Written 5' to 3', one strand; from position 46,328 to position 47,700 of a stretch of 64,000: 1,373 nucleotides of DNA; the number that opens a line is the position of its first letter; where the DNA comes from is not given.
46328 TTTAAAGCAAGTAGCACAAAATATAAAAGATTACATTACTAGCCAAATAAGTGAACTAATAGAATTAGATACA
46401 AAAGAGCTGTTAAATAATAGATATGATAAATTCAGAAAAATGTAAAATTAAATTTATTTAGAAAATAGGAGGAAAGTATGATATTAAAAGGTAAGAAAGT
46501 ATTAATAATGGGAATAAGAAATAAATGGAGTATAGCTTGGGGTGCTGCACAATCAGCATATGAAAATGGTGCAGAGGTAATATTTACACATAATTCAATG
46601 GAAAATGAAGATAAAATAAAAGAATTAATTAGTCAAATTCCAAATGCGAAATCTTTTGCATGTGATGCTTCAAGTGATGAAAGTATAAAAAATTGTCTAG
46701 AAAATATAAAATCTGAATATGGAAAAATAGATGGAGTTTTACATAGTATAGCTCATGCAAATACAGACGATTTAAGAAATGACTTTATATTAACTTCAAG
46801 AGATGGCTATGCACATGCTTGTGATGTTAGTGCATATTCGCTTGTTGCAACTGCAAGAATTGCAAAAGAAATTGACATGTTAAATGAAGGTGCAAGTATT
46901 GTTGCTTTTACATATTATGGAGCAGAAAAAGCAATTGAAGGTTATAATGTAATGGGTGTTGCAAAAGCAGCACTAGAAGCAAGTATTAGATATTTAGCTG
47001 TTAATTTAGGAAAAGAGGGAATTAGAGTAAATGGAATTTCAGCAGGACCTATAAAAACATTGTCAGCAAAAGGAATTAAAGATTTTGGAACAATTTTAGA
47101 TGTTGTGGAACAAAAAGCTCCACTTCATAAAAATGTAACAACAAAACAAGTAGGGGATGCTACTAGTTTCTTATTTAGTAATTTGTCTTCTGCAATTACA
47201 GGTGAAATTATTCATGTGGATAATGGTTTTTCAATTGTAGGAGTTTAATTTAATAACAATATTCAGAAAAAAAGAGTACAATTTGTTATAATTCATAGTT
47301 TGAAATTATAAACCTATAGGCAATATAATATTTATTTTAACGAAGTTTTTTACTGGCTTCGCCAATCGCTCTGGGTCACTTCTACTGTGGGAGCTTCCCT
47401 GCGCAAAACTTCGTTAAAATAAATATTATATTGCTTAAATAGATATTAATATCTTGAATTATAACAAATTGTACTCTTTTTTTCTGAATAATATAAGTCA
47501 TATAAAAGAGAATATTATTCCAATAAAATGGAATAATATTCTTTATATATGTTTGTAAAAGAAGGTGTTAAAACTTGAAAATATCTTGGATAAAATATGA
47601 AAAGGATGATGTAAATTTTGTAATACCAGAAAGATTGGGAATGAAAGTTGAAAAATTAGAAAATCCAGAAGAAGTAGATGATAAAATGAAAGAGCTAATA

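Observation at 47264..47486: Dispersed ~220-bp nested palindrome enclosing a conserved, non-palindromic ~57-nt core: candidate new structured-RNA or MITE family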

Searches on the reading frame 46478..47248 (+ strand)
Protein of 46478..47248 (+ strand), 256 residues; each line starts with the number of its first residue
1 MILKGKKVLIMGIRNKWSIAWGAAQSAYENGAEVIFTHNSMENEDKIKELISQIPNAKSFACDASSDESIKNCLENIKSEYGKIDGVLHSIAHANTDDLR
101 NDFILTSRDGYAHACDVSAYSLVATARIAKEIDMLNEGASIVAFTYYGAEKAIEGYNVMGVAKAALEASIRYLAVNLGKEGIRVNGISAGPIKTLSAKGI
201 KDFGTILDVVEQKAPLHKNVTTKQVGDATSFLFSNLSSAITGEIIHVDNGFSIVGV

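Call 16: find_encoding_contigs(protein=window:46478-47248:+, flank=10000, max_places=10)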
Protein window:46478-47248:+ (256 aa): 11 contigs read that carry it; 7 places shown.
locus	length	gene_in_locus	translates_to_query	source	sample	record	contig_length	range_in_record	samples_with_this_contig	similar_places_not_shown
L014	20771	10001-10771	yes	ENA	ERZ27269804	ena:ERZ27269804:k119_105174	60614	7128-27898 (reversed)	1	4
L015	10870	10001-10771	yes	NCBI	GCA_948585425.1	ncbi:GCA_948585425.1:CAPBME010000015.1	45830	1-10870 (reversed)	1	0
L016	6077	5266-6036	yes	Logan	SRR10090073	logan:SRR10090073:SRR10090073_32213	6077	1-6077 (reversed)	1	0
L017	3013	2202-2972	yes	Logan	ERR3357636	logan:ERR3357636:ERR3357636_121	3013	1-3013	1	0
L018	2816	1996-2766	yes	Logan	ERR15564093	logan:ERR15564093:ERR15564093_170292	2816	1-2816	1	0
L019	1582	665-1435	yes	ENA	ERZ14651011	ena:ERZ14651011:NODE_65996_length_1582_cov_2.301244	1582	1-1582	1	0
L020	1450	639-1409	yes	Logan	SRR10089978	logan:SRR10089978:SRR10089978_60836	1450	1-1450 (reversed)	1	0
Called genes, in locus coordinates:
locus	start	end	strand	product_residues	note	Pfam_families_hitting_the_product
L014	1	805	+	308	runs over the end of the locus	PF08545:ACP_syn_III, PF08541:ACP_syn_III_C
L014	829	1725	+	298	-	PF00698:Acyl_transf_1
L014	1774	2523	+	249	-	PF00106:adh_short, PF08659:KR, PF23441:SDR, PF13561:adh_short_C2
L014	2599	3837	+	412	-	PF00109:ketoacyl-synt, PF02801:Ketoacyl-synt_C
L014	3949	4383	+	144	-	PF25984:BSH_YknX (faint), PF00364:Biotin_lipoyl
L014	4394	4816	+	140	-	PF22817:ApeP-like (weak), PF07977:FabA, PF22818:ApeI-like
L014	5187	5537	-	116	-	-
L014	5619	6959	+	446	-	PF00289:Biotin_carb_N, PF02222:ATP-grasp, PF02655:ATP-grasp_3 (weak), PF02786:CPSase_L_D2, PF07478:Dala_Dala_lig_C, PF08443:RimK, PF02785:Biotin_carb_C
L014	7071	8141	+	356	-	PF00478:IMPDH (faint), PF03060:NMO, PF01180:DHO_dh (weak)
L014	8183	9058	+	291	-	PF17848:Zn_ribbon_ACC, PF01039:Carboxyl_trans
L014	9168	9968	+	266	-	PF03255:ACCA, PF01039:Carboxyl_trans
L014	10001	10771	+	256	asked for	PF00106:adh_short, PF13561:adh_short_C2, PF12241:Enoyl_reductase (faint)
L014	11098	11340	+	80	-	-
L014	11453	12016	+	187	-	PF06866:DUF1256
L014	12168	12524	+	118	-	-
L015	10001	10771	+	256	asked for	PF00106:adh_short, PF13561:adh_short_C2, PF12241:Enoyl_reductase (faint)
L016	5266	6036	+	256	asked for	PF00106:adh_short, PF13561:adh_short_C2, PF12241:Enoyl_reductase (faint)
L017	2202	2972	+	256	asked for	PF00106:adh_short, PF13561:adh_short_C2, PF12241:Enoyl_reductase (faint)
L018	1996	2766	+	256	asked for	PF00106:adh_short, PF13561:adh_short_C2, PF12241:Enoyl_reductase (faint)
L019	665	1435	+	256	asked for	PF00106:adh_short, PF13561:adh_short_C2, PF12241:Enoyl_reductase (faint)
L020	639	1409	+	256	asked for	PF00106:adh_short, PF13561:adh_short_C2, PF12241:Enoyl_reductase (faint)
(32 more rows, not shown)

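Call 25: find_homologous_proteins(query=window:46478-47248:+, max_evalue=1e-60)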
Query window:46478-47248:+ (256 aa): 6416 proteins with E <= 1e-60 among 8000 candidates; the best 120 are listed.
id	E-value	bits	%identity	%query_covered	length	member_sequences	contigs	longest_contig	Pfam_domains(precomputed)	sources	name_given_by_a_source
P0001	3.8e-161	552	100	100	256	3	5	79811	PF12241.15,PF13561.13,PF00106.32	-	-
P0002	2.6e-157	540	97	100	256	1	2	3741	PF12241.15,PF13561.13,PF00106.32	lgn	-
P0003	1.6e-155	534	65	100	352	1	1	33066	PF13561.13,PF00106.32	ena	-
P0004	5.9e-152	522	94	100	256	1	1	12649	PF12241.15,PF13561.13,PF00106.32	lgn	-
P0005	9.6e-152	521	91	100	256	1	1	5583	PF12241.15,PF13561.13,PF00106.32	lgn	-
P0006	1.2e-149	515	91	100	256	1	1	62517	PF12241.15,PF13561.13,PF00106.32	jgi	-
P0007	5.3e-146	503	88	100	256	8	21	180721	PF12241.15,PF13561.13,PF00106.32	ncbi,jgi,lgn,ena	ncbi:MAG: enoyl-ACP reductase [Clostridia bacterium]|jgi:enoyl-[acyl-carrier protein] reductase I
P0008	2.4e-143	494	87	100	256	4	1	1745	PF12241.15,PF13561.13,PF00106.32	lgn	-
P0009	8.1e-143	492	86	100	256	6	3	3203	PF12241.15,PF13561.13,PF00106.32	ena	-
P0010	3.1e-142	490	86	100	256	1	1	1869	PF12241.15,PF13561.13,PF00106.32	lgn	-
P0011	8.6e-142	489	86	100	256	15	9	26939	PF12241.15,PF13561.13,PF00106.32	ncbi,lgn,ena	-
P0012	9.4e-142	489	85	100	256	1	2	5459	PF12241.15,PF13561.13,PF00106.32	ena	-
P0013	1.3e-141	488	86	100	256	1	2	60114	PF12241.15,PF13561.13,PF00106.32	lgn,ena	-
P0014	1.6e-141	488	85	100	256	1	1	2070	PF12241.15,PF13561.13,PF00106.32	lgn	-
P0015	2.9e-141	487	84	100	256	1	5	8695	PF12241.15,PF13561.13,PF00106.32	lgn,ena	-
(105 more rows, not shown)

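Call 27: find_encoding_contigs(protein=P0006, flank=10000, max_places=10)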
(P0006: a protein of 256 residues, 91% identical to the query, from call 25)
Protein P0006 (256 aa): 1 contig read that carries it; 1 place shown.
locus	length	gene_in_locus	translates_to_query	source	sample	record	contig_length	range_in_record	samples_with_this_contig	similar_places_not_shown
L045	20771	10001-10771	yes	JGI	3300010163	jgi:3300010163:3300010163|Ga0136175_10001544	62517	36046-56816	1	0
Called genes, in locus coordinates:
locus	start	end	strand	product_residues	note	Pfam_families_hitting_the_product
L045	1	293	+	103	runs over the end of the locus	PF00698:Acyl_transf_1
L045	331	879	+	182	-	PF00698:Acyl_transf_1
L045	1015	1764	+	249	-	PF00106:adh_short, PF08659:KR, PF23441:SDR (weak), PF13561:adh_short_C2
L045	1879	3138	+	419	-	PF00109:ketoacyl-synt, PF02801:Ketoacyl-synt_C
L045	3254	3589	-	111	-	-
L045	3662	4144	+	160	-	PF00364:Biotin_lipoyl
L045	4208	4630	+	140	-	PF07977:FabA, PF22818:ApeI-like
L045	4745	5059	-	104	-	-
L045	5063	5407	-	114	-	-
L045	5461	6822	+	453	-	PF00289:Biotin_carb_N, PF14397:ATPgrasp_ST (faint), PF02222:ATP-grasp, PF02655:ATP-grasp_3 (weak), PF02786:CPSase_L_D2, PF08443:RimK, PF07478:Dala_Dala_lig_C, PF02785:Biotin_carb_C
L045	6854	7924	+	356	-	PF00478:IMPDH (faint), PF03060:NMO, PF01180:DHO_dh (weak)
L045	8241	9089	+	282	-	PF17848:Zn_ribbon_ACC, PF01039:Carboxyl_trans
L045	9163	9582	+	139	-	PF03255:ACCA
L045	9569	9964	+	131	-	PF01039:Carboxyl_trans, PF03255:ACCA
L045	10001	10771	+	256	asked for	PF00106:adh_short, PF13561:adh_short_C2, PF12241:Enoyl_reductase (faint)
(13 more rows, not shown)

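Call 28: find_encoding_contigs(protein=P0007, flank=10000, max_places=10)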
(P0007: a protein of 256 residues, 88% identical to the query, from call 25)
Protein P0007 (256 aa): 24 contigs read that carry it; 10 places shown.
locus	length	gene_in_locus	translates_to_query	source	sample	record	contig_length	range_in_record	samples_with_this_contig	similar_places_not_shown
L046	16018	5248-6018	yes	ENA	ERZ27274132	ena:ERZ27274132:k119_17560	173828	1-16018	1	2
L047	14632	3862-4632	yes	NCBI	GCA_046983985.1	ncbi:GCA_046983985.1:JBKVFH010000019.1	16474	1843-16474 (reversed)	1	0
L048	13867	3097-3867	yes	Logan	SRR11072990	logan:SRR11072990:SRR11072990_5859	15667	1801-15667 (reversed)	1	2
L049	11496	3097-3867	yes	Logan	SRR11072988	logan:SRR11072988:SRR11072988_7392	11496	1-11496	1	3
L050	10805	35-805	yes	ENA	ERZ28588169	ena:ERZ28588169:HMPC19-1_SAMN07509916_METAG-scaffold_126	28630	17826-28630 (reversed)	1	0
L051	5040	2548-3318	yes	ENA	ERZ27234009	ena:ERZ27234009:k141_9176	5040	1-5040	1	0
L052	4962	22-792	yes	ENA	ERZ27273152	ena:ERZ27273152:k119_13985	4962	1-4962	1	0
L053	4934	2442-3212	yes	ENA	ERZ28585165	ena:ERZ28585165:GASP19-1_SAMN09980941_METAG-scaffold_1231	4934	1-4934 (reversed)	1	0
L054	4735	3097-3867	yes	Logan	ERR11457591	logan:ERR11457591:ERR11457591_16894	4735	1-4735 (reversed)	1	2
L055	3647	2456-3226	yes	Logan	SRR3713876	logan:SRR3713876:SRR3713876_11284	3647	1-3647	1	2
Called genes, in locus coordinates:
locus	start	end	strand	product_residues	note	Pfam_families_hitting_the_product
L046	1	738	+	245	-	?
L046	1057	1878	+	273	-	-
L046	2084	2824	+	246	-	-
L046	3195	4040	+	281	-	PF17848:Zn_ribbon_ACC, PF01039:Carboxyl_trans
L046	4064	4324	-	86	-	-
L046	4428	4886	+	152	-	PF03255:ACCA, PF01039:Carboxyl_trans (weak)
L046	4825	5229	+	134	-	PF01039:Carboxyl_trans (weak), PF03255:ACCA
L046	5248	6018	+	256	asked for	PF00106:adh_short, PF13561:adh_short_C2, PF12241:Enoyl_reductase (faint)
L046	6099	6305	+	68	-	-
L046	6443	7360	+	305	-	PF00056:Ldh_1_N, PF02866:Ldh_1_C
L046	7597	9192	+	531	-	PF00270:DEAD, PF04851:ResIII, PF00271:Helicase_C, PF03880:DbpA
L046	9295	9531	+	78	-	-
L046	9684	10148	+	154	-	PF06866:DUF1256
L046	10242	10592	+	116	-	-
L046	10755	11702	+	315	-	PF01551:Peptidase_M23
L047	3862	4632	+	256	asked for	PF00106:adh_short, PF13561:adh_short_C2, PF12241:Enoyl_reductase (faint)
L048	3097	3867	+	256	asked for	PF00106:adh_short, PF13561:adh_short_C2, PF12241:Enoyl_reductase (faint)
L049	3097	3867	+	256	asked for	PF00106:adh_short, PF13561:adh_short_C2, PF12241:Enoyl_reductase (faint)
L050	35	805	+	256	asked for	PF00106:adh_short, PF13561:adh_short_C2, PF12241:Enoyl_reductase (faint)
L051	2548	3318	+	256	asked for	PF00106:adh_short, PF13561:adh_short_C2, PF12241:Enoyl_reductase (faint)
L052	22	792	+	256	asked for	PF00106:adh_short, PF13561:adh_short_C2, PF12241:Enoyl_reductase (faint)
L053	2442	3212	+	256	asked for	PF00106:adh_short, PF13561:adh_short_C2, PF12241:Enoyl_reductase (faint)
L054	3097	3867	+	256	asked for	PF00106:adh_short, PF13561:adh_short_C2, PF12241:Enoyl_reductase (faint)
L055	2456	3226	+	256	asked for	PF00106:adh_short, PF13561:adh_short_C2, PF12241:Enoyl_reductase (faint)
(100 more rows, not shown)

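Call 29: find_encoding_contigs(protein=P0004, flank=10000, max_places=10)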
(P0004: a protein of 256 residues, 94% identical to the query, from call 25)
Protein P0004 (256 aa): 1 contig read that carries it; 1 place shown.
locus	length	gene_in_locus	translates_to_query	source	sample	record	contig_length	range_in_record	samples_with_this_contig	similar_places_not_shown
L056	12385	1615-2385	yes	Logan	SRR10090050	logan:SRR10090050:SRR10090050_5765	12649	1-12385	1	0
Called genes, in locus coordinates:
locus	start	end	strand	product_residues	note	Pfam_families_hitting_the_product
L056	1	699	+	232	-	?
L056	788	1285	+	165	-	PF03255:ACCA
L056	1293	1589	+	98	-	PF03255:ACCA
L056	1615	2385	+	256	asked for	PF00106:adh_short, PF13561:adh_short_C2, PF12241:Enoyl_reductase (faint)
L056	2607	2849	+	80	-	-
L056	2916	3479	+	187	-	PF06866:DUF1256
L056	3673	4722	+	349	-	-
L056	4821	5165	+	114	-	-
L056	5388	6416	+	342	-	PF01551:Peptidase_M23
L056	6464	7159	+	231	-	PF02163:Peptidase_M50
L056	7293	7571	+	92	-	PF20124:DUF6514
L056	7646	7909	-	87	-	-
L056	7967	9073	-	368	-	PF07670:Gate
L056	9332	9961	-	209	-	PF04545:Sigma70_r4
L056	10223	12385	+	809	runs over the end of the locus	?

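Call 56: find_encoding_contigs(protein=P0002, flank=10000, max_places=10)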
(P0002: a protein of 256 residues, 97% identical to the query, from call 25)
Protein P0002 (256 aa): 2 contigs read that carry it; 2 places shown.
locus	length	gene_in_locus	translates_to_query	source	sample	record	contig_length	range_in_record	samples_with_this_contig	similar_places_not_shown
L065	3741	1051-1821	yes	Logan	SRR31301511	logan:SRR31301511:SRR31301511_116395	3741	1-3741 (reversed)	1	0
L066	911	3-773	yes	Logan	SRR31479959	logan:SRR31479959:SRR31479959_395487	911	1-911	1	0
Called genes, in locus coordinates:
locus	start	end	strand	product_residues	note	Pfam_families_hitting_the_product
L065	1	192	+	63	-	?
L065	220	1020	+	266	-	PF03255:ACCA, PF01039:Carboxyl_trans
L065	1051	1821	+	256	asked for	PF00106:adh_short, PF13561:adh_short_C2, PF12241:Enoyl_reductase (faint)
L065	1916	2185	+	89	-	-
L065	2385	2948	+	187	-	PF06866:DUF1256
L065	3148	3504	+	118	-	-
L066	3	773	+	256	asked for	PF00106:adh_short, PF13561:adh_short_C2, PF12241:Enoyl_reductase (faint)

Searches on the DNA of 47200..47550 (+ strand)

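Call 8: search_rna_families(source=window, start=47200, end=47550, threshold=evalue, max_evalue=10, show_alignments=3)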
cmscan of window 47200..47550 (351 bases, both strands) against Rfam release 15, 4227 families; matches with E-value up to 10: 5.
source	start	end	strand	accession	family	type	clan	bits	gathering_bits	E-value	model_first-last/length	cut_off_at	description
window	47388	47421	-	RF00480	HIV_FE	Cis-reg; frameshift_element;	-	19.1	45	2.6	1-52/52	no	HIV Ribosomal frameshift signal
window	47504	47544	+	RF02427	SpF10_sRNA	Gene; sRNA;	-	18.3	60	0.64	1-57/57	no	Streptococcus sRNA SpF10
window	47486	47519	+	RF00859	mir-234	Gene; miRNA;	CL00092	13.9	58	9.7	20-51/70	no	mir-234 microRNA precursor family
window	47220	47271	+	RF01824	RUF20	Gene;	-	13.4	60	0.47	1-425/425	no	RNA of unknown function 20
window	47505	47550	-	RF02637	EF0408_EF0409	Gene; sRNA;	-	8.1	440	9.7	364-412/412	5'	Enterococcus sRNA EF0408_EF0409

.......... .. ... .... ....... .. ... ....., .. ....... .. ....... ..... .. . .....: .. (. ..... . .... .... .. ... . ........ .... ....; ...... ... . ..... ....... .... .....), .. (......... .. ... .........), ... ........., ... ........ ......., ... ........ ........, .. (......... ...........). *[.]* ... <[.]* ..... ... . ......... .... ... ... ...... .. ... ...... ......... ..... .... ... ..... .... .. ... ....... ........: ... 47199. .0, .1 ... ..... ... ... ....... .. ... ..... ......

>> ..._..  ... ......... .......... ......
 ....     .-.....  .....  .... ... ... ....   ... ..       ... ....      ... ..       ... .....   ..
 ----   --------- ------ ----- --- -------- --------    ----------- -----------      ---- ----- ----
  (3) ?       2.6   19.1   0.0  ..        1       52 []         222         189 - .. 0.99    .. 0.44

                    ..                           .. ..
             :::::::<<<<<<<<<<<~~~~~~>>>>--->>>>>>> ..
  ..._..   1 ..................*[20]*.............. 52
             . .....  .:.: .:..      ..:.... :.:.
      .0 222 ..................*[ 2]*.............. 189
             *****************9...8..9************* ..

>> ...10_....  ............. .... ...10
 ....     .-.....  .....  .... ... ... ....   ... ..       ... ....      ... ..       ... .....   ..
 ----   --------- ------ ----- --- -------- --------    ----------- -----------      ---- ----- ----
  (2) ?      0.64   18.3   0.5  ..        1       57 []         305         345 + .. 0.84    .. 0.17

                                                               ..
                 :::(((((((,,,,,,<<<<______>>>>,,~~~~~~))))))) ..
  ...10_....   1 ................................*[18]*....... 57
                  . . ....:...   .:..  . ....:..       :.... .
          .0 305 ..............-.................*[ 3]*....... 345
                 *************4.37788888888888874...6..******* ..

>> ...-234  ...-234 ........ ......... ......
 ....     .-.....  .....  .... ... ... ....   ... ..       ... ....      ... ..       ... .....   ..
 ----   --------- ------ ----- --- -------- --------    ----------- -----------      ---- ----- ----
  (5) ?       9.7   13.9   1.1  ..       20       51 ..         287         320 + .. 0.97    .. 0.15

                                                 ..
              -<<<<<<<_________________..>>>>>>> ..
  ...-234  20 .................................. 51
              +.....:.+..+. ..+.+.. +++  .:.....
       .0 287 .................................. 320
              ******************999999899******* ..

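Call 49: search_dna_similar(query=window:47264-47486:+, collection=plasmids, mode=distant, max_evalue=0.01)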
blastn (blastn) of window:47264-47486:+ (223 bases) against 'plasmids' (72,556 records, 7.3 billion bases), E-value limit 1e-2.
Records with a match: 1; places in all: 1; records where one place covers at least 80% of the query: 0.
Best place of each record, by identity: 80-90% 1.
By first word of the organism name: Candidatus 1.
By predicted mobility (MOB-suite, as given by PLSDB): non-mobilizable 1.
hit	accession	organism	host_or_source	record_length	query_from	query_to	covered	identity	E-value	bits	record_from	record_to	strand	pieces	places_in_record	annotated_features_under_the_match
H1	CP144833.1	Candidatus Stammera capleta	insect metagenome,tissue sample,midgut ...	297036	152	200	22%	83.7%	1e-4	54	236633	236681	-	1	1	record has no annotation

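Call 50: search_dna_similar(query=window:47264-47486:+, collection=phages, mode=distant, max_evalue=0.01)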
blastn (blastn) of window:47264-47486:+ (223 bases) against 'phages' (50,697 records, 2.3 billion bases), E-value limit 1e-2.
No match.
